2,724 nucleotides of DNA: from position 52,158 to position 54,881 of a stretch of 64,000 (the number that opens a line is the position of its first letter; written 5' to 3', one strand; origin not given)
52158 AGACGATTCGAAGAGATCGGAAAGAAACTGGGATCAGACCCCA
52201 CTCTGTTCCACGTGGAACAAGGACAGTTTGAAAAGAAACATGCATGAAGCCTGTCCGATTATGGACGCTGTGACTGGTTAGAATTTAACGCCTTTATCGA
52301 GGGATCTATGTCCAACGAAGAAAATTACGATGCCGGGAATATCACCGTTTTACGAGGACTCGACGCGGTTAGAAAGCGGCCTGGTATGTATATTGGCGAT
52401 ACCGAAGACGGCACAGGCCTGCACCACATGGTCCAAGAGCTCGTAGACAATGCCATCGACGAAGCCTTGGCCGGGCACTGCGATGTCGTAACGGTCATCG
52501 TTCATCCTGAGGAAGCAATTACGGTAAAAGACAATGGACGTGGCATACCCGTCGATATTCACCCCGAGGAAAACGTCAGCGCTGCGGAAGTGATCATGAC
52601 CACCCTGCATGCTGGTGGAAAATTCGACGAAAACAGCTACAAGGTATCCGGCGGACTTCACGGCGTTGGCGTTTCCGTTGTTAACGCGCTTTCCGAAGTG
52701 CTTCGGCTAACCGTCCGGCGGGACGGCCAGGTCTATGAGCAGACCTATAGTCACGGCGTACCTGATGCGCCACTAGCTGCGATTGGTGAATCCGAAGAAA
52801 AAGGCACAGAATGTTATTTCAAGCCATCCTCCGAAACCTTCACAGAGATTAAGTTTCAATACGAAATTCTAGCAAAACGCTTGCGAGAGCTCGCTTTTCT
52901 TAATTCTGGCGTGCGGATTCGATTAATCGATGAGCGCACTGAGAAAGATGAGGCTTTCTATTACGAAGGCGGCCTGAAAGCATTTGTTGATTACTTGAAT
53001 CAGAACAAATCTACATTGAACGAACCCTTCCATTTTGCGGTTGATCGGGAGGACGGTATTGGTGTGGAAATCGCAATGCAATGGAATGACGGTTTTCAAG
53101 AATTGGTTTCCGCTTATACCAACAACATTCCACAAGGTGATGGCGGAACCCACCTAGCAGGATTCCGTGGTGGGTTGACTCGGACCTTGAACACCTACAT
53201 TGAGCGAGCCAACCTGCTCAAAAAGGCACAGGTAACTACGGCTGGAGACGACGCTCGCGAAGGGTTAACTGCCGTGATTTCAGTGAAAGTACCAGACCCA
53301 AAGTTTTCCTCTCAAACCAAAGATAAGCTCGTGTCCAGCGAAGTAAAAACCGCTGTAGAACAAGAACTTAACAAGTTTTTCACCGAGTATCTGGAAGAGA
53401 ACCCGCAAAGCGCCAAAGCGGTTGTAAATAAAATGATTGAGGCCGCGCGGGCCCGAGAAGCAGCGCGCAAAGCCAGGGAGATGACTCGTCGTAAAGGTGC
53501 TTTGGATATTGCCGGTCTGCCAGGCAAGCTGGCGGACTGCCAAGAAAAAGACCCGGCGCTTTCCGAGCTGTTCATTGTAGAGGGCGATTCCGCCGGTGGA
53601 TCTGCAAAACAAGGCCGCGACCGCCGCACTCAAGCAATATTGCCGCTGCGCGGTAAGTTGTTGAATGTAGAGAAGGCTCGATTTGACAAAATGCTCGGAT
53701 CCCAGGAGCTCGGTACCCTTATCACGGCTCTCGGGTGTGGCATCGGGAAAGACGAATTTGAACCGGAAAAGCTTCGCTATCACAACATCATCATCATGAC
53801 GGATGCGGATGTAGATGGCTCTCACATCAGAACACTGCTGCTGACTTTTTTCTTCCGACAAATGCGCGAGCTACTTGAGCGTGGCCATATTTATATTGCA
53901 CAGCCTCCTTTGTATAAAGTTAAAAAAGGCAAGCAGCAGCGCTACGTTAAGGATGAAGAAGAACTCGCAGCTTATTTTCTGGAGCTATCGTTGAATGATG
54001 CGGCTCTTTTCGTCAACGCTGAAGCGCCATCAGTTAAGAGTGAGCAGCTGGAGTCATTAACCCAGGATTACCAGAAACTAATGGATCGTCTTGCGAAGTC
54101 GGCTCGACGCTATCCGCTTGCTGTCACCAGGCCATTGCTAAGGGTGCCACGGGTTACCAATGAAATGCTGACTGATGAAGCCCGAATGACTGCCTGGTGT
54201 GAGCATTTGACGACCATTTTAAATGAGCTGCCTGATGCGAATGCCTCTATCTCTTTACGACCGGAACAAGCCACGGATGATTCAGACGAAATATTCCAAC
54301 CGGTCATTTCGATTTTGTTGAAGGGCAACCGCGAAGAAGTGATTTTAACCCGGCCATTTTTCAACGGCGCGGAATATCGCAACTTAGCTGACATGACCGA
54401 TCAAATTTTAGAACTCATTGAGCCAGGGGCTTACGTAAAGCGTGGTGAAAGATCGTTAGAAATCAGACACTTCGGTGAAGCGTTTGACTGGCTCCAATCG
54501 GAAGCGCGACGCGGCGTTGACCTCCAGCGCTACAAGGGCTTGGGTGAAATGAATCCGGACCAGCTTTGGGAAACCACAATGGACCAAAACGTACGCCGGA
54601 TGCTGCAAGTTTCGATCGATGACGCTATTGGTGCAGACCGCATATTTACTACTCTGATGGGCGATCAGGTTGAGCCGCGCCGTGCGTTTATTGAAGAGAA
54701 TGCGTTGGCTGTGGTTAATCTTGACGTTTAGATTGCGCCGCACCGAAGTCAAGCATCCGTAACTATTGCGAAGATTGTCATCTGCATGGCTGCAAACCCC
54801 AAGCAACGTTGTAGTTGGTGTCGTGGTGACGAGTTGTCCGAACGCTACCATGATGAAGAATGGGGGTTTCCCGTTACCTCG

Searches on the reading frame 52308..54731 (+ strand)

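Call 25: search_protein_families(library=pfam, proteins=[window:52308-54731:+], max_evalue=0.01)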
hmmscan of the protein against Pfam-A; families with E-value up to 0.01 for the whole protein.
window:52308-54731:+ (807 aa): 7 families
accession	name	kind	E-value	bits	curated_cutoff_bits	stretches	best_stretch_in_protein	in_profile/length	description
PF00204.31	DNA_gyraseB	-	5.3e-57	192.5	27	1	222-391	1-172/173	DNA gyrase B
PF18053.6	GyrB_insert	-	5e-41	140.8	26.1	1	565-733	1-167/167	DNA gyrase B subunit insert domain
PF00986.26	DNA_gyraseB_C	-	8e-30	103.2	29.8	1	735-796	2-63/63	DNA gyrase B subunit, carboxyl terminus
PF01751.28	Toprim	-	2.7e-20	72.8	23.1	1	420-532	1-95/96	Toprim domain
PF02518.31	HATPase_c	-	2e-18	67.3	26.4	1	34-172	2-106/111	Histidine kinase-, DNA gyrase B-, and HSP90-like ATPase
PF21249.2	GyrB_hook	-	4e-10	39.5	23.7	1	534-560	1-27/29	GyrB, hook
PF13589.12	HATPase_c_3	-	0.0013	19.2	25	1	39-82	4-47/137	Histidine kinase-, DNA gyrase B-, and HSP90-like ATPase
